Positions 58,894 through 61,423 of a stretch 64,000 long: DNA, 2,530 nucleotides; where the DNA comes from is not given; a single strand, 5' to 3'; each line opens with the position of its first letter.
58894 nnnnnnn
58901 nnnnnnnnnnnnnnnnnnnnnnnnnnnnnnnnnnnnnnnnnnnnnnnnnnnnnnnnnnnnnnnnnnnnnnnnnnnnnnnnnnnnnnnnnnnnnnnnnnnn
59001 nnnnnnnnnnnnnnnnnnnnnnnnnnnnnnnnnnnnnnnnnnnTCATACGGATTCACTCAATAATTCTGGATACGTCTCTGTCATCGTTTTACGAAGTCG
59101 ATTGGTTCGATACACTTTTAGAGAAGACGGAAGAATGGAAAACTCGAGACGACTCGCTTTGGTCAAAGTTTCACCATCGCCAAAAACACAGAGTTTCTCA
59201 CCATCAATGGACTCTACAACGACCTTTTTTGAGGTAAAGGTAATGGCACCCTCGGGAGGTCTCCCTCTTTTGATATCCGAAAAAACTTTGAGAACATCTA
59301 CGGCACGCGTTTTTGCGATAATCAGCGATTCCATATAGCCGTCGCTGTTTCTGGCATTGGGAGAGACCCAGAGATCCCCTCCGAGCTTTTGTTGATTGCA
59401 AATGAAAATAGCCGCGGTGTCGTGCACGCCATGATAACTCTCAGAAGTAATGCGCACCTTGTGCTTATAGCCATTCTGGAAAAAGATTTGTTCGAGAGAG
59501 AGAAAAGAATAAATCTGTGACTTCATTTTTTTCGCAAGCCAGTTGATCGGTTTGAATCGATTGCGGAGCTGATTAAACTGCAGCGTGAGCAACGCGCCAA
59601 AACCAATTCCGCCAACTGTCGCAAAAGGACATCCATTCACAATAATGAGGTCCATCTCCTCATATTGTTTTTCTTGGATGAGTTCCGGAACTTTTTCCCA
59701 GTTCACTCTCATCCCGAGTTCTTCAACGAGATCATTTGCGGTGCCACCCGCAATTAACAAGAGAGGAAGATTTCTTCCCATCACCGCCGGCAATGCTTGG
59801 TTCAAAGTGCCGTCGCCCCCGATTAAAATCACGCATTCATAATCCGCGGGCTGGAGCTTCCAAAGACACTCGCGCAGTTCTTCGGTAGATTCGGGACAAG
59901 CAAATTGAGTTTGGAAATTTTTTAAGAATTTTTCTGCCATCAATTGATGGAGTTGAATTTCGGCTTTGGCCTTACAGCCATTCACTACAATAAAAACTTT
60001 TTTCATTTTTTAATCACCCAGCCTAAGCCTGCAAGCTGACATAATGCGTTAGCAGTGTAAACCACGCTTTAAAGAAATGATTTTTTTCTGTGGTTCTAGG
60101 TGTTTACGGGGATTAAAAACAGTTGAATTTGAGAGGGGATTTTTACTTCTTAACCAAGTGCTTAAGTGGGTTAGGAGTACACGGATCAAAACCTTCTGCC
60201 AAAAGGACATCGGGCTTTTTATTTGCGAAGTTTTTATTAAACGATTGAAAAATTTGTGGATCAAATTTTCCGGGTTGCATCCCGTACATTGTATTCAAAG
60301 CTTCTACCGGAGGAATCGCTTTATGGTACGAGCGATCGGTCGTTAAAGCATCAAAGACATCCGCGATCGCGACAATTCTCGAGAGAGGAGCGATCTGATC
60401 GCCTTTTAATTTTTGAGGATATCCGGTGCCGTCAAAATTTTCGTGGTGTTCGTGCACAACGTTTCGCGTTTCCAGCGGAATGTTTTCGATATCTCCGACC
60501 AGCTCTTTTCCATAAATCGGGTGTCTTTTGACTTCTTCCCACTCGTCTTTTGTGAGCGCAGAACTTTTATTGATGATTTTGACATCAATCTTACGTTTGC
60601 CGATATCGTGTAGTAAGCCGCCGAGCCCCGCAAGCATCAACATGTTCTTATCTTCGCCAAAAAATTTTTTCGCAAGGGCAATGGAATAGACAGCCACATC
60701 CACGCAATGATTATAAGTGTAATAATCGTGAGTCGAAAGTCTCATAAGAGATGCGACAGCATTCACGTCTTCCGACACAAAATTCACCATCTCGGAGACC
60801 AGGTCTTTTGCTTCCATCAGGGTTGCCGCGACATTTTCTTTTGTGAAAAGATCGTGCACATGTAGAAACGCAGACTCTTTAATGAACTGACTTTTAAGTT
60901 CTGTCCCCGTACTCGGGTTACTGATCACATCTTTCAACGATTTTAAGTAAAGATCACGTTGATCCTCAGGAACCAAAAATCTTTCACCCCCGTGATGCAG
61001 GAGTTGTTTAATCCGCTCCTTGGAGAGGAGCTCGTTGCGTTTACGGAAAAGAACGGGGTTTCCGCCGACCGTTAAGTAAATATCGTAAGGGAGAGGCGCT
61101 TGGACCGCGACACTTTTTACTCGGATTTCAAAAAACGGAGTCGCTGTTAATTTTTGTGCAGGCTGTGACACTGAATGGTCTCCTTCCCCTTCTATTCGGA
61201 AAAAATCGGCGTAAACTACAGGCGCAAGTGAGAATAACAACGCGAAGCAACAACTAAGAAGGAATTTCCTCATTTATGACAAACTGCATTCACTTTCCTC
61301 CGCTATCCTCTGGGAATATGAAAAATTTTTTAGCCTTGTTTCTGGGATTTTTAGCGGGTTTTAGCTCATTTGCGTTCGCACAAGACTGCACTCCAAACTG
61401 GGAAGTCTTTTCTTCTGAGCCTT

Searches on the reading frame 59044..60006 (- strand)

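Call 22: search_protein_families(library=pfam, proteins=[window:59044-60006:-], max_evalue=0.00001)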
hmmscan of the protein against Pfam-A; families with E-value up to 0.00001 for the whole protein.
window:59044-60006:- (320 aa): 2 families
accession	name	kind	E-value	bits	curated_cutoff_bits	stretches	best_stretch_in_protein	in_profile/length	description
PF00781.29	DAGK_cat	-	3e-15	56.4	23.6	1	4-121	2-123/125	Diacylglycerol kinase catalytic domain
PF19279.4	YegS_C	-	1.5e-11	44.7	27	1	166-299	27-157/158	YegS C-terminal NAD kinase beta sandwich-like domain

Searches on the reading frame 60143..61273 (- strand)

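Call 22: search_protein_families(library=pfam, proteins=[window:60143-61273:-], max_evalue=0.00001)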
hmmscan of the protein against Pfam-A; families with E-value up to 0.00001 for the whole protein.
window:60143-61273:- (376 aa): 2 families
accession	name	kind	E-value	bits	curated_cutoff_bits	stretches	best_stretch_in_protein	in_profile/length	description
PF13487.12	HD_5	-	4e-29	102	27.2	1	217-341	44-170/170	HD domain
PF01966.28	HD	-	5.2e-16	59.4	22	1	186-309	1-115/116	HD domain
